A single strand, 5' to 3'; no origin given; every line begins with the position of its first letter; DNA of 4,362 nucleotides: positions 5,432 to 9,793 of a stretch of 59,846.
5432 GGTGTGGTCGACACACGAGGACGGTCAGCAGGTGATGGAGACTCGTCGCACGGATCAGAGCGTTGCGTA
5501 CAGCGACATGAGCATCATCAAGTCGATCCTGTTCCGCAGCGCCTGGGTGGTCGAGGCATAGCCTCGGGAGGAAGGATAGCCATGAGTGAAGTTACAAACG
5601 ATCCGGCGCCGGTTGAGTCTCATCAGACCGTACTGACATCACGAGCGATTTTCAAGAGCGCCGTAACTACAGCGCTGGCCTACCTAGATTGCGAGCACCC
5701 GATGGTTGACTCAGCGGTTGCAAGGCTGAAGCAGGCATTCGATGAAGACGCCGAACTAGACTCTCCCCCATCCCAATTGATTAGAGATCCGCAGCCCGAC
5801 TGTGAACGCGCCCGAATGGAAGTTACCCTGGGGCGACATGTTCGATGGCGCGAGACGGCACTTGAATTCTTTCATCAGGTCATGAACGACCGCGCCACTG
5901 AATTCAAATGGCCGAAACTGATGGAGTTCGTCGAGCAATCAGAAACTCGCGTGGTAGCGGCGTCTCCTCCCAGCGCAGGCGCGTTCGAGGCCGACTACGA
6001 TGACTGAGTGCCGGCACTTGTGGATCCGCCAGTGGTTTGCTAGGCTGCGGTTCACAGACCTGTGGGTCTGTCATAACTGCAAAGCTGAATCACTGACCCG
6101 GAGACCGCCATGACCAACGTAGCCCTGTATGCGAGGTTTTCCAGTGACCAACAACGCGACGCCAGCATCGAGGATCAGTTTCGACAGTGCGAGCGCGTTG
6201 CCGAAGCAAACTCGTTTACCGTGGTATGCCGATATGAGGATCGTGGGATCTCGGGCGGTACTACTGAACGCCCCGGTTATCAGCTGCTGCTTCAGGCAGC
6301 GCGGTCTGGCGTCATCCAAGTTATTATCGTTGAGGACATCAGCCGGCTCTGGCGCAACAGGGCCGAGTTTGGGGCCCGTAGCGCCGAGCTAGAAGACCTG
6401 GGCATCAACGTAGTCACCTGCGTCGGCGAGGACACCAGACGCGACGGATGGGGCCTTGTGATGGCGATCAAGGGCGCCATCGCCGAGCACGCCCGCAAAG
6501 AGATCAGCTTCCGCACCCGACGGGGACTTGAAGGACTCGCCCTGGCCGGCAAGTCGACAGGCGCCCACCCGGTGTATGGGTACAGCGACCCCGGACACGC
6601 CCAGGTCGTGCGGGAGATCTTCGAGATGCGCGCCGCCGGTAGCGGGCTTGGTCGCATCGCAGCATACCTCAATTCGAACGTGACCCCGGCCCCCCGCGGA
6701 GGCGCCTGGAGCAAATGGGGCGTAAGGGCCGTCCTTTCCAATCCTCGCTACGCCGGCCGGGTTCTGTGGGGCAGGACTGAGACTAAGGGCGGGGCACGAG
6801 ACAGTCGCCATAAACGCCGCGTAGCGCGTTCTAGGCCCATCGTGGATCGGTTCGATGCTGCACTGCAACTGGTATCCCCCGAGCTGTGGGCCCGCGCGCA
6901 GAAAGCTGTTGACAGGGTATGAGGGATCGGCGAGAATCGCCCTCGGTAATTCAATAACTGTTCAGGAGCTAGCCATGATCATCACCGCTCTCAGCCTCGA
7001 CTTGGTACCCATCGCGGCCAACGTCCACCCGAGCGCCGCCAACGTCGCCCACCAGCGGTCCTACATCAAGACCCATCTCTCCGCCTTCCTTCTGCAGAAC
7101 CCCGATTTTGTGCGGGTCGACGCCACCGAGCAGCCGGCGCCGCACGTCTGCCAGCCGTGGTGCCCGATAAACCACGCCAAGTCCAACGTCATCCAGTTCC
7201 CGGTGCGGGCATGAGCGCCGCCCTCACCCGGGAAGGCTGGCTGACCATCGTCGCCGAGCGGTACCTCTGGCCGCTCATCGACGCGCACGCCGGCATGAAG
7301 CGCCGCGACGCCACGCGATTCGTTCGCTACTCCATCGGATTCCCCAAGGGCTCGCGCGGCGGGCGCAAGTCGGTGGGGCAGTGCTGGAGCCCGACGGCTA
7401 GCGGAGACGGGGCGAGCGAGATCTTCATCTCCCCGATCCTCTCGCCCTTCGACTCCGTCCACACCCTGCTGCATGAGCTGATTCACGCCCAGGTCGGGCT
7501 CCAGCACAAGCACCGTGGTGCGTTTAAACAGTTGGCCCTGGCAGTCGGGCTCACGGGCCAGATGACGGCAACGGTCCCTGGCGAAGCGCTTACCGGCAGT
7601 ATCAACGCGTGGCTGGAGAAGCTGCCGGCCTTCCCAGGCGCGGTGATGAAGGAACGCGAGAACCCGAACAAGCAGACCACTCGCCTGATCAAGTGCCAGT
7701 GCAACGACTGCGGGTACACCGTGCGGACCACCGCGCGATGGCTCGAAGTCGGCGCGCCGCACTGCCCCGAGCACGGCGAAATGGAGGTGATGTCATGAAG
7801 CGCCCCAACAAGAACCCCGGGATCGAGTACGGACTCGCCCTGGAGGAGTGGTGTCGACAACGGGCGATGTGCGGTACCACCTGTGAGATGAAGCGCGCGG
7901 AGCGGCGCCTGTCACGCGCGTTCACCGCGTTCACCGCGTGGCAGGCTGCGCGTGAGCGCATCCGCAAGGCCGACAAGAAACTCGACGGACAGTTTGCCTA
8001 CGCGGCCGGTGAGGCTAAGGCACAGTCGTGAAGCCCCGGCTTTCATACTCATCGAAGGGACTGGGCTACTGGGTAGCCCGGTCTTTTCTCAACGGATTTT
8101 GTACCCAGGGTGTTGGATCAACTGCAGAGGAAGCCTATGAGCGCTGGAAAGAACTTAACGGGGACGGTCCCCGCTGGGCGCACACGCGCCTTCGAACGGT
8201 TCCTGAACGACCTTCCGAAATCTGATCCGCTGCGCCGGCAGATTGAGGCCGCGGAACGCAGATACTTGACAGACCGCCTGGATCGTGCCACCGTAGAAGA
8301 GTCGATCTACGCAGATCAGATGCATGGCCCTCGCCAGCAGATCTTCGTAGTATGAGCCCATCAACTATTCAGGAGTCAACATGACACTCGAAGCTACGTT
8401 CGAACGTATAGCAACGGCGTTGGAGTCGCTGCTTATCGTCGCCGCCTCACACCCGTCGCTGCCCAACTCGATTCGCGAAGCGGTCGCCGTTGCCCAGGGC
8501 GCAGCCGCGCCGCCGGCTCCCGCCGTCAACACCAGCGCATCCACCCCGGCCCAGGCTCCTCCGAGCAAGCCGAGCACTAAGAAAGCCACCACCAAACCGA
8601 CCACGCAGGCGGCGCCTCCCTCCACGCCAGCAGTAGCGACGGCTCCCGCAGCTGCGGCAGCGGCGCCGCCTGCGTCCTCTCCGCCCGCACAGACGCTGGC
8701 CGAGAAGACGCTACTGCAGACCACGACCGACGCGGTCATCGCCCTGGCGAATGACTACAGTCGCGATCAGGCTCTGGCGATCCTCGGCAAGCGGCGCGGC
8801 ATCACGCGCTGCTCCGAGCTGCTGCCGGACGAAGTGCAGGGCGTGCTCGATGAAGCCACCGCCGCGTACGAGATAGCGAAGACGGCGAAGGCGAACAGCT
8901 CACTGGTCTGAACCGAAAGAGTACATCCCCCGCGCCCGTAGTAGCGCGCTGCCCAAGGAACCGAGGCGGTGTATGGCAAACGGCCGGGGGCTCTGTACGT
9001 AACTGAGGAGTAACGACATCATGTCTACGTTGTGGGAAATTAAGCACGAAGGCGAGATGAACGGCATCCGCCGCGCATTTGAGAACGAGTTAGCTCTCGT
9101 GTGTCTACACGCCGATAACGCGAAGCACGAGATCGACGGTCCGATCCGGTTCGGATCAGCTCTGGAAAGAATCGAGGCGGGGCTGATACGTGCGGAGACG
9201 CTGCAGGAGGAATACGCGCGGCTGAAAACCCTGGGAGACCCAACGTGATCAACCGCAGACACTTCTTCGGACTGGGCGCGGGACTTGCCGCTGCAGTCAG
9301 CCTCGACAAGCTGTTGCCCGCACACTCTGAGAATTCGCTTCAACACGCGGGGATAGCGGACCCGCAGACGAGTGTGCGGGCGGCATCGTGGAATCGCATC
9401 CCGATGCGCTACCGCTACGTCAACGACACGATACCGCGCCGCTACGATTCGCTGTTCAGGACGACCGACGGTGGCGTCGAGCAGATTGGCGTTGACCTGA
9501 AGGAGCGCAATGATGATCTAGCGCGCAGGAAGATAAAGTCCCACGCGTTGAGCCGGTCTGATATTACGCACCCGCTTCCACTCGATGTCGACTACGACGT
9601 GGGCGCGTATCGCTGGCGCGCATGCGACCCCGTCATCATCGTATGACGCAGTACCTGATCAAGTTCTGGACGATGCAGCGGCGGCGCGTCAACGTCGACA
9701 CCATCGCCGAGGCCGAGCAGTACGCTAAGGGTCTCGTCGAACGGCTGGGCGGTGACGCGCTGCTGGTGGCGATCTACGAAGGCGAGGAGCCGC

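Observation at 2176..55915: Over-represented 8-bp palindrome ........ concentrated at gene starts and at the centre of a divergent promoter region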

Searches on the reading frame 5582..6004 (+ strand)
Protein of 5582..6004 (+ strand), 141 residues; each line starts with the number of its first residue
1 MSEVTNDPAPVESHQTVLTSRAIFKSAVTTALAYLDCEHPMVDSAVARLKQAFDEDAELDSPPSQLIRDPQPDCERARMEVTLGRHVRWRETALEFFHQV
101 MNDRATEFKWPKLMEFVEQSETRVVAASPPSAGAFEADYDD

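Call 47: search_protein_families(library=pfam, proteins=[window:5582-6004:+], max_evalue=0.01)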
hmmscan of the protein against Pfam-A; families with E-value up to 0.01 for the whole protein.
window:5582-6004:+ (141 aa): 1 family
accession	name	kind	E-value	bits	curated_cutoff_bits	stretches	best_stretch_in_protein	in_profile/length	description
PF24234.1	KH_BICC1_1st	-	0.0058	17.4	27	1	75-114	6-47/77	BICC1, first type I KH domain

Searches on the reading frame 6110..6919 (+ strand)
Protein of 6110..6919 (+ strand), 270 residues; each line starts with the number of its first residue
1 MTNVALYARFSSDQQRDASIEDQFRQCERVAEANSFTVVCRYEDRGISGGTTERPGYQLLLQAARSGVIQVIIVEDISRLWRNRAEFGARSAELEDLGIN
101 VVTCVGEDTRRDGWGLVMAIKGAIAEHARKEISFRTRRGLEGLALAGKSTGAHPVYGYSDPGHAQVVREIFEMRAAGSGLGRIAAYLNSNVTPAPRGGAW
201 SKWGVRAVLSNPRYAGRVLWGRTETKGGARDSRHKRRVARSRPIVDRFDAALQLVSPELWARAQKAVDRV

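Call 10: search_protein_families(library=pfam, proteins=[window:6110-6919:+], max_evalue=0.01)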
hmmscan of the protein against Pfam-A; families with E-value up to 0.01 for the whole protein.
window:6110-6919:+ (270 aa): 2 families
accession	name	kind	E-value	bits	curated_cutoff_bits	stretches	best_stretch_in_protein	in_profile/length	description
PF00239.26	Resolvase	-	8.5e-32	110.7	23.3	1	4-148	1-144/145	Resolvase, N terminal domain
PF07508.19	Recombinase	-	2.3e-20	73.2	21.1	1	163-269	3-101/102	Recombinase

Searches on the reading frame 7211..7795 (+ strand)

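Call 10: search_protein_families(library=pfam, proteins=[window:7211-7795:+], max_evalue=0.01)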
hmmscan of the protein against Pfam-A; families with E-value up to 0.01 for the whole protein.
window:7211-7795:+ (195 aa): 0 families

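Call 91: search_protein_families(library=phrogs, proteins=[window:7211-7795:+], max_evalue=0.01)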
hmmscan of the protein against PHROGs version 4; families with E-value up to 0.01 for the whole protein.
window:7211-7795:+ (195 aa): 2 families
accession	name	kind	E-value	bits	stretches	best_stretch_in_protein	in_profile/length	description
phrog_6361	-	unknown function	8.6e-39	134.3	1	5-192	6-199/203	-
phrog_1006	-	unknown function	0.0011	19.8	1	81-170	66-148/155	-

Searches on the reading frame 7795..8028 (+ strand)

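Call 61: search_protein_families(library=pfam, proteins=[window:7795-8028:+], max_evalue=0.1)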
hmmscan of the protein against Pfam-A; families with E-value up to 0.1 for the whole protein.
window:7795-8028:+ (78 aa): 1 family
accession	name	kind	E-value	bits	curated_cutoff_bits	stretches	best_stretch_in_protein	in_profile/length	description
PF07538.16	ChW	-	0.096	13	22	0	18-36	9-27/35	Clostridial hydrophobic W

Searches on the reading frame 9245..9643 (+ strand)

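Call 47: search_protein_families(library=pfam, proteins=[window:9245-9643:+], max_evalue=0.01)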
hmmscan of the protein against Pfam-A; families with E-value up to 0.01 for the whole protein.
window:9245-9643:+ (133 aa): 1 family
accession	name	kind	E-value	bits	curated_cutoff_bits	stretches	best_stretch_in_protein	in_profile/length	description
PF10518.14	TAT_signal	-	0.0034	17.7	22.7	1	1-20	1-20/21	TAT (twin-arginine translocation) pathway signal sequence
